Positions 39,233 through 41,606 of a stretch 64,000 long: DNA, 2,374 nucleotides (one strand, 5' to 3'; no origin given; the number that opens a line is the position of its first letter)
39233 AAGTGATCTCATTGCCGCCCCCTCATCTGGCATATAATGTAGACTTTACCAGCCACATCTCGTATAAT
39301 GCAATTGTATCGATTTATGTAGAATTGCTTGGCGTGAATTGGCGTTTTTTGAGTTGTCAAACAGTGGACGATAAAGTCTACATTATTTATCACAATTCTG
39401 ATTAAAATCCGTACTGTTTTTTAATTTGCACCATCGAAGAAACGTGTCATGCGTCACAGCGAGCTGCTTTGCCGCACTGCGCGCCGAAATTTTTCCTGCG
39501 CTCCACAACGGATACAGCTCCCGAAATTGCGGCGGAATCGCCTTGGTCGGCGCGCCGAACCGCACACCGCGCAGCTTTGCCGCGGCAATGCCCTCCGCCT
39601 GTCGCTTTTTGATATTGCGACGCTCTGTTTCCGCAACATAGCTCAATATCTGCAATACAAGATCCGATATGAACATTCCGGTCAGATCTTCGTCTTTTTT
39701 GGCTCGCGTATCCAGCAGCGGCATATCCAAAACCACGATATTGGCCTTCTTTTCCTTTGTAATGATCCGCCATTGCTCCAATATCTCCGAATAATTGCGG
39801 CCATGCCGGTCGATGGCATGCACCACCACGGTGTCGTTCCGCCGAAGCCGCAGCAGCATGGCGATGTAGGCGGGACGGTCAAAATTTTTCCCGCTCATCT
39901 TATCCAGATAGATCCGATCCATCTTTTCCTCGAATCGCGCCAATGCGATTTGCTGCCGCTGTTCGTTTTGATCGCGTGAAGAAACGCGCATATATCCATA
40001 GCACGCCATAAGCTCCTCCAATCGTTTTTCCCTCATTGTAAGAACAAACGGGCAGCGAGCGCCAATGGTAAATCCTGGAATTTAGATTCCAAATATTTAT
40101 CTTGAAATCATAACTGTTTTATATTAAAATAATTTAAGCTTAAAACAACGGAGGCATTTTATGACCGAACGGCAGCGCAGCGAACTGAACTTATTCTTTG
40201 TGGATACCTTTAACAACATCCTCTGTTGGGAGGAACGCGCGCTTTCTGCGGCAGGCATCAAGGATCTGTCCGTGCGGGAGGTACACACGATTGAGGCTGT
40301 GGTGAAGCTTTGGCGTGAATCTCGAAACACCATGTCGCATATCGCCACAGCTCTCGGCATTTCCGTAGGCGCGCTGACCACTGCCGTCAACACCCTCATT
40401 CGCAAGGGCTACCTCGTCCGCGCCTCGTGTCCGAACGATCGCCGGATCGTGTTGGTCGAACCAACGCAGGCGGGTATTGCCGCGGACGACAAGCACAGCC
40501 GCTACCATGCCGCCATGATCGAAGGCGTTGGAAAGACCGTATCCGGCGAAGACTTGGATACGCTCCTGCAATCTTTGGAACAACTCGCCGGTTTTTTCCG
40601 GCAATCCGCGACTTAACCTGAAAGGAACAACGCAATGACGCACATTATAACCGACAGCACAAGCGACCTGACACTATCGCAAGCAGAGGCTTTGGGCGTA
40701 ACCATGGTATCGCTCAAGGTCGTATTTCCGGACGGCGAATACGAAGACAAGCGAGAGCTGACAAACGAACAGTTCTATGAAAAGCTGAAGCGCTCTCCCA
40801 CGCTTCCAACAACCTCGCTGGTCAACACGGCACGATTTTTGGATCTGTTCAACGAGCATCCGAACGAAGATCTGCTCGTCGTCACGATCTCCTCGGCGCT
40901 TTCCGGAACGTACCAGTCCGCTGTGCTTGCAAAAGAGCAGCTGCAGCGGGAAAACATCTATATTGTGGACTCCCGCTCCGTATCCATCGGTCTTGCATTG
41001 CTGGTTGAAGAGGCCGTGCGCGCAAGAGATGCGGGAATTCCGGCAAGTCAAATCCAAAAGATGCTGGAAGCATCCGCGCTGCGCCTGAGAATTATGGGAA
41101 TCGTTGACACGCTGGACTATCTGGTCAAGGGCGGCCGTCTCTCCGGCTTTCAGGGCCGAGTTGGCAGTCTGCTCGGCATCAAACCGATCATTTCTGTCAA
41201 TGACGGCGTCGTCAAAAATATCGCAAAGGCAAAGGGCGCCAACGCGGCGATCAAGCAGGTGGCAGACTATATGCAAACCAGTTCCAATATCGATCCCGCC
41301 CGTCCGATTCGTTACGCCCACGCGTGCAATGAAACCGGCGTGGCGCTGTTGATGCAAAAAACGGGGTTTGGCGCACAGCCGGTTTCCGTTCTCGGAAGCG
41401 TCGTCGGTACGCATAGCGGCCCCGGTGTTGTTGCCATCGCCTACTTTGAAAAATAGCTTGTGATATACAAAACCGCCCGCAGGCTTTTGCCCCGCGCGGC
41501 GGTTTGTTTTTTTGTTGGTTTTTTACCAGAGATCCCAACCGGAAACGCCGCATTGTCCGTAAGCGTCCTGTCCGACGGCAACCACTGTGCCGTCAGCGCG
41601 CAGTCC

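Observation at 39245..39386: Candidate invertible promoter (inverton): perfect 15-bp inverted repeats bracket a 91-bp segment carrying a consensus TATAAT, immediately downstream of a serine recombinase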

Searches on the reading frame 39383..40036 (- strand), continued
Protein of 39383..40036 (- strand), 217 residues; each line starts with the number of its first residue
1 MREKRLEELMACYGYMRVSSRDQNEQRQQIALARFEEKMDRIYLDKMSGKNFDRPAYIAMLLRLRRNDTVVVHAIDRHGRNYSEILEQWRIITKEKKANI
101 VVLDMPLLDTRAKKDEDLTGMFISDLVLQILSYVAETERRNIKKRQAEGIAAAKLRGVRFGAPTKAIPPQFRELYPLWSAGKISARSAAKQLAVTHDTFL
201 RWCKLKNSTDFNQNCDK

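Call 54: search_protein_families(library=ncbifam, proteins=[window:39383-40009:-], max_evalue=0.01)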
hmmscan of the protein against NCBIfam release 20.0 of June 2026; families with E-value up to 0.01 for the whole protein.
window:39383-40009:- (208 aa): 5 families
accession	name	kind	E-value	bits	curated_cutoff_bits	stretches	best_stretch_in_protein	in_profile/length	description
NF041201.1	recomb_XisF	equivalog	6.7e-10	38.5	375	1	4-143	2-135/465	fdxN element excision recombinase XisF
NF009949.0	PRK13413.1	equivalog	1.1e-09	38.3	272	1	3-160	2-154/203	master DNA invertase Mpi family serine-type recombinase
NF033518.0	transpos_IS607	equivalog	2.3e-05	24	110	1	4-111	57-165/187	IS607 family transposase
NF047343.1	SCCmet_CcrB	equivalog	4.5e-05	22.3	900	1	26-139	40-146/542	cassette chromosome recombinase CcrB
NF047344.1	SCCmet_CcrA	equivalog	0.0022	17.2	700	1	4-142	5-140/442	cassette chromosome recombinase CcrA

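Call 59: search_protein_families(library=pfam, proteins=[L012:1595-2053:+], max_evalue=0.01)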
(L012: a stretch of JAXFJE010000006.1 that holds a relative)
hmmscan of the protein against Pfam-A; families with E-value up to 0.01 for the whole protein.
L012:1595-2053:+ (153 aa): 0 families

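Call 75: find_related_loci(query=window:39383-40009:-, collection=metagenome_contigs, flank=1200)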
Query window:39383-40009:- (208 aa) in metagenome_contigs; peptide patterns used: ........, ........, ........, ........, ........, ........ (x = any residue, [..] = any of these).
250 stretches matched a pattern; 81 encode a relative of the query (tblastn E <= 1e-3); the best 80 are kept; 80 distinct loci.
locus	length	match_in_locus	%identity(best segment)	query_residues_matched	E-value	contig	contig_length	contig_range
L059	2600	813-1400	62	1-197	3e-79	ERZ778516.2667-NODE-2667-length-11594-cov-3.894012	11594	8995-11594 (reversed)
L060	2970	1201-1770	64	3-193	3e-77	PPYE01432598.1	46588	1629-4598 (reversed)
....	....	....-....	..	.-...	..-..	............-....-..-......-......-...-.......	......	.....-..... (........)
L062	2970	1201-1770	63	3-193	1e-76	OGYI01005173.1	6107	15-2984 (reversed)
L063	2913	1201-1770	63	3-193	1e-76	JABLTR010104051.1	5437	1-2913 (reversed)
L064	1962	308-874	63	4-193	1e-76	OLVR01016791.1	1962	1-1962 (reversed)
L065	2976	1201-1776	56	3-196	3e-71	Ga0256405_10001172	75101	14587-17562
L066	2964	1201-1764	59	3-192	3e-69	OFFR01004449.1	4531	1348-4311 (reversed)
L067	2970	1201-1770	57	4-195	9e-69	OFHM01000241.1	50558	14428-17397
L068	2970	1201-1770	57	4-195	9e-69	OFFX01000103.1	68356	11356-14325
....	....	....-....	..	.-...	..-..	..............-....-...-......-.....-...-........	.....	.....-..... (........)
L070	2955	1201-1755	57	4-190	2e-68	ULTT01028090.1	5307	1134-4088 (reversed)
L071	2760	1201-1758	59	3-190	1e-68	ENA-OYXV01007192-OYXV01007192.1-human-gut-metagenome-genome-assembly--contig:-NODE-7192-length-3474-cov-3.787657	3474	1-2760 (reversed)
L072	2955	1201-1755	57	4-190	2e-68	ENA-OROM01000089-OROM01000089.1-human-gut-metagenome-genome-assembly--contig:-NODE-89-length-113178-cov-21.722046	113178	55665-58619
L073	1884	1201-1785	51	3-199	1e-68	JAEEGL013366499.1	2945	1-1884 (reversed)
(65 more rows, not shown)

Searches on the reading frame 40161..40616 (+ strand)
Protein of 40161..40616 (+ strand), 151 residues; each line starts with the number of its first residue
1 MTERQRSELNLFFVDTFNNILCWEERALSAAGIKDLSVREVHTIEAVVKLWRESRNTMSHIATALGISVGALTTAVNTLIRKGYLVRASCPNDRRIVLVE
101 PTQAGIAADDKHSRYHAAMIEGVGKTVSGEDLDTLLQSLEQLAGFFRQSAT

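Call 5: search_protein_families(library=pfam, proteins=[window:40161-40616:+], max_evalue=0.01)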
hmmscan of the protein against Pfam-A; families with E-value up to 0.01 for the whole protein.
window:40161-40616:+ (151 aa): 5 families
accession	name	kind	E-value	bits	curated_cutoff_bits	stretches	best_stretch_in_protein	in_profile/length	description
PF01047.28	MarR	-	3.8e-09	36.7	24.6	1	46-97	8-59/59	MarR family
PF12802.13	MarR_2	-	3.9e-09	37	27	1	56-96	21-61/61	MarR family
PF13463.12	HTH_27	-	1.2e-05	26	22.2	1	52-105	15-68/68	Winged helix DNA-binding domain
PF13412.12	HTH_24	-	1.8e-05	24.7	21.9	1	50-85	12-47/48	Winged helix-turn-helix DNA-binding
PF13601.12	HTH_34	-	0.0018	18.8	27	1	48-112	7-72/80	Winged helix DNA-binding domain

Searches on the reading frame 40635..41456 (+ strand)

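Call 5: search_protein_families(library=pfam, proteins=[window:40635-41456:+], max_evalue=0.01)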
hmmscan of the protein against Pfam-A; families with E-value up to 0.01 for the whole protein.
window:40635-41456:+ (273 aa): 2 families
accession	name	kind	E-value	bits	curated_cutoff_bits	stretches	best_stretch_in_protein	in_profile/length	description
PF02645.21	DegV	-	2.4e-73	247.4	27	1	2-272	2-279/280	Uncharacterised protein, DegV family COG1307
PF13684.11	FakA-like_C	-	1.3e-07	31.7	23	1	61-214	30-163/216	Fatty acid kinase subunit A-like, C-terminal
